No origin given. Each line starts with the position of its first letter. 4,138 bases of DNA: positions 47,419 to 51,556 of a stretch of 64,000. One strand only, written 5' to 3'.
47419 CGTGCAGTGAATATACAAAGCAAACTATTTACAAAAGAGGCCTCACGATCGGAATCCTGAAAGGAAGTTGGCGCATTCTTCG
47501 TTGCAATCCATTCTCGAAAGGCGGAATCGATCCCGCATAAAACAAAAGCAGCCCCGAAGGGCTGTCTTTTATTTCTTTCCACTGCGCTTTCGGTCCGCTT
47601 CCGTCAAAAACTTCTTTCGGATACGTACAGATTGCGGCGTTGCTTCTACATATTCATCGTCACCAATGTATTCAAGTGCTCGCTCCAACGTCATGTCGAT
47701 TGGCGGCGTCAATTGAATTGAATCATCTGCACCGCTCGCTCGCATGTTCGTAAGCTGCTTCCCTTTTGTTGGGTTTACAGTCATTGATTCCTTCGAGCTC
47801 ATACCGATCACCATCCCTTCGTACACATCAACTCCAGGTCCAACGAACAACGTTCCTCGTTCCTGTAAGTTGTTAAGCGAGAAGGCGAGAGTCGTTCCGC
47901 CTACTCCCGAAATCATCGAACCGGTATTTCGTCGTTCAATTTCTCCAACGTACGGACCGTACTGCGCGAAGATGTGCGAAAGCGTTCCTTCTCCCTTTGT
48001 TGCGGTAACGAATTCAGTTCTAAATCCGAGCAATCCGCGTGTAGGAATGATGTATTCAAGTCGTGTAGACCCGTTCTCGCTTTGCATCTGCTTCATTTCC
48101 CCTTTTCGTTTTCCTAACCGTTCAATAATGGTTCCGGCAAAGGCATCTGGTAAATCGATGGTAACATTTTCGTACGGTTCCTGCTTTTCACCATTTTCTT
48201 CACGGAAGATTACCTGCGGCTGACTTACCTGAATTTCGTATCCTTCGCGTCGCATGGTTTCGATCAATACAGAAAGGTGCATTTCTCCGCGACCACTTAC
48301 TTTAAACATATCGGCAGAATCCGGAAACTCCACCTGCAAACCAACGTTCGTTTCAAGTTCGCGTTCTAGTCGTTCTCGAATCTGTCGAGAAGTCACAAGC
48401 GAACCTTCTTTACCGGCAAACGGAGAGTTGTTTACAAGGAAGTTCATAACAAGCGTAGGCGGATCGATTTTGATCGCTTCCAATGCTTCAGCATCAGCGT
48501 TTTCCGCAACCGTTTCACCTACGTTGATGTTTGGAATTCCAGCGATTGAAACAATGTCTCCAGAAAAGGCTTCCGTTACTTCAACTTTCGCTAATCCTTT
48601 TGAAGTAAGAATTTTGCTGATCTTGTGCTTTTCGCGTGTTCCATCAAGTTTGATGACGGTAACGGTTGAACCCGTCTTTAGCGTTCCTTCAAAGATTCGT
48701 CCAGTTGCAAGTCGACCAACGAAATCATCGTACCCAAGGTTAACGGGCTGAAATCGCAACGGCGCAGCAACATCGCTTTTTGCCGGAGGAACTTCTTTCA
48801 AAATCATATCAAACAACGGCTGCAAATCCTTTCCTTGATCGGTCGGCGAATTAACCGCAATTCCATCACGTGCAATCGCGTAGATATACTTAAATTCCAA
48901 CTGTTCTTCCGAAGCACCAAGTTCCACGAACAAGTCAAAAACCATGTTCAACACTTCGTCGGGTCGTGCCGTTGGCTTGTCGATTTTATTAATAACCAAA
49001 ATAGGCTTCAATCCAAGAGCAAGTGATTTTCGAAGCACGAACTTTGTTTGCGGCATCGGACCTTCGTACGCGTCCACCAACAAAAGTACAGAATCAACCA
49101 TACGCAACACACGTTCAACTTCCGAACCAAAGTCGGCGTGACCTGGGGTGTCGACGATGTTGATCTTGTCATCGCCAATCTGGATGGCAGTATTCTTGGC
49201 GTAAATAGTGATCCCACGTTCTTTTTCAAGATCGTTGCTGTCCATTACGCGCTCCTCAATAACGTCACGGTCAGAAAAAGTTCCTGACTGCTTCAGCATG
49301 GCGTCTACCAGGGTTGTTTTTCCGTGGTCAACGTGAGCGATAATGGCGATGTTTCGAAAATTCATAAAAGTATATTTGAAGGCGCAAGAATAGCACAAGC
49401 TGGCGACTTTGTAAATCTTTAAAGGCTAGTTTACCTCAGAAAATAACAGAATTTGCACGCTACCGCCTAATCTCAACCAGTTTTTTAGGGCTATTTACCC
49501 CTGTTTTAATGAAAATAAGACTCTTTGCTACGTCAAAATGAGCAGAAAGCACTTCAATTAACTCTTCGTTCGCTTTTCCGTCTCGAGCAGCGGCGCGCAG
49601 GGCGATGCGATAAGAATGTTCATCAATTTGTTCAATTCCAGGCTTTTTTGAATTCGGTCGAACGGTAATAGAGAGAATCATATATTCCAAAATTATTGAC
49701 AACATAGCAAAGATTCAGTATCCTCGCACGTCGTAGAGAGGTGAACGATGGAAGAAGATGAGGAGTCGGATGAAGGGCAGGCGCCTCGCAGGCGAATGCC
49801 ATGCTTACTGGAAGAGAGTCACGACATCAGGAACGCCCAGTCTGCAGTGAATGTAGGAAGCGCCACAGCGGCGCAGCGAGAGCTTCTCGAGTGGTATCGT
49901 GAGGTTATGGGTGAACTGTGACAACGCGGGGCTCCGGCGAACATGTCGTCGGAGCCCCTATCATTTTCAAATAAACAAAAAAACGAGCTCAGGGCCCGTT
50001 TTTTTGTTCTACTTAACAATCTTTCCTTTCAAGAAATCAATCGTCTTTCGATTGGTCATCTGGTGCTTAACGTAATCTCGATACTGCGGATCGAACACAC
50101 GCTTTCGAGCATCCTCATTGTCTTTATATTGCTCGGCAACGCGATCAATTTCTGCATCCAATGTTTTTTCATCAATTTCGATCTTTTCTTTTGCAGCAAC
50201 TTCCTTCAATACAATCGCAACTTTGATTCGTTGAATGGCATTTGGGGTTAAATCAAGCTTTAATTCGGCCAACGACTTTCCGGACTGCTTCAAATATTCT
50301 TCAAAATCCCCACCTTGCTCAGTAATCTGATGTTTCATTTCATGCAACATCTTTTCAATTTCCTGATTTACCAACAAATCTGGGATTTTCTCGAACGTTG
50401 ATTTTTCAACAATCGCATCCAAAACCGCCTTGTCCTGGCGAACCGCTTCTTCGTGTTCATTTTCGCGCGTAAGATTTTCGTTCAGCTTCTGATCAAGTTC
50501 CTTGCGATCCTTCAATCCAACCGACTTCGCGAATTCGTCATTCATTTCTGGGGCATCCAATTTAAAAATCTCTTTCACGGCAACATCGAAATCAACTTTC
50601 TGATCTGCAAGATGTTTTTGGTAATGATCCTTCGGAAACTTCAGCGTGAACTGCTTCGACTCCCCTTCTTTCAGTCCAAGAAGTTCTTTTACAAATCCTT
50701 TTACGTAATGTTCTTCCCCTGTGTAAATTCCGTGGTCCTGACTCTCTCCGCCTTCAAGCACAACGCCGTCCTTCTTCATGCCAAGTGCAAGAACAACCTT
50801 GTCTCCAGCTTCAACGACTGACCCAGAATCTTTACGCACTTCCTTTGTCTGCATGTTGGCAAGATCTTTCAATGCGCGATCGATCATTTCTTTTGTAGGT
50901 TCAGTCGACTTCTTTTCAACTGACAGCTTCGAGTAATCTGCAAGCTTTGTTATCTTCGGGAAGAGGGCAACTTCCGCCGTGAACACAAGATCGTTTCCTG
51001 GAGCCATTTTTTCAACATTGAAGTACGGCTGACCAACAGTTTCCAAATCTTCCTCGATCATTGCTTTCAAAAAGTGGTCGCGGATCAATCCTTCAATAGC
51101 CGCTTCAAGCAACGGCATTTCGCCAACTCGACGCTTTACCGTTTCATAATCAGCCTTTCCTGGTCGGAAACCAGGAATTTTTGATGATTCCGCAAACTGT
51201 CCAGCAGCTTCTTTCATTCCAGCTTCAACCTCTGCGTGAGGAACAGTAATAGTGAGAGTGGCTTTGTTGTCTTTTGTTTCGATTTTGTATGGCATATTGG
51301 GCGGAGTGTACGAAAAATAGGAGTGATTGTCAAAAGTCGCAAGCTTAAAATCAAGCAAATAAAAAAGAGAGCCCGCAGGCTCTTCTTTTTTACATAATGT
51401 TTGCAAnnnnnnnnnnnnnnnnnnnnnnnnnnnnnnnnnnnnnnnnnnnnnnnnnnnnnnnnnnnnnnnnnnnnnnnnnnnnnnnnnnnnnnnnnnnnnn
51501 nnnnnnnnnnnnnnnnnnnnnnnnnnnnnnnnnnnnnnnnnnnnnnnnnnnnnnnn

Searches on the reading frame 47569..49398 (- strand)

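Call 30: search_protein_families(library=pfam, proteins=[window:47569-49398:-], max_evalue=0.0001)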
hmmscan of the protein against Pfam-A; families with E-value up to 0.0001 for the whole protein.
window:47569-49398:- (609 aa): 6 families
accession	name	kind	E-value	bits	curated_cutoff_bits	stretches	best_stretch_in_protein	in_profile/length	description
PF00009.33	GTP_EFTU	-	2.9e-52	177.4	26.5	1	13-204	2-187/188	Elongation factor Tu GTP binding domain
PF21018.2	BipA_C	-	1.1e-41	141.5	23.8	1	492-599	1-109/110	TypA/BipA C-terminal domain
PF00679.30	EFG_C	-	2e-22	79.4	27.9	1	406-488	3-86/89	Elongation factor G C-terminus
PF03144.31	GTP_EFTU_D2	-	3.6e-14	53.4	30.3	1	228-297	1-72/73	Elongation factor Tu domain 2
PF22042.2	EF-G_D2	-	1.4e-10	41.6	27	1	223-298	11-82/84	Elongation factor G domain 2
PF01926.29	MMR_HSR1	-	6.2e-06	26.7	21.9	1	17-138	2-113/113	50S ribosome-binding GTPase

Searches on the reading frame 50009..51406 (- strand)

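Call 30: search_protein_families(library=pfam, proteins=[window:50009-51406:-], max_evalue=0.0001)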
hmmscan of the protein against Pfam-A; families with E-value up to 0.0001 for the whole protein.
window:50009-51406:- (465 aa): 3 families
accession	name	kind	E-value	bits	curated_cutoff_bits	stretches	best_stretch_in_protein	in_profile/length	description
PF05697.18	Trigger_N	-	7.9e-33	114.2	22.2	1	38-182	1-144/144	Bacterial trigger factor protein (TF)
PF05698.19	Trigger_C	-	2.9e-30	105.9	22.7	1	302-460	3-161/162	Bacterial trigger factor protein (TF) C-terminus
PF00254.34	FKBP_C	-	1.8e-05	25.4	21.1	1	198-276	5-92/94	FKBP-type peptidyl-prolyl cis-trans isomerase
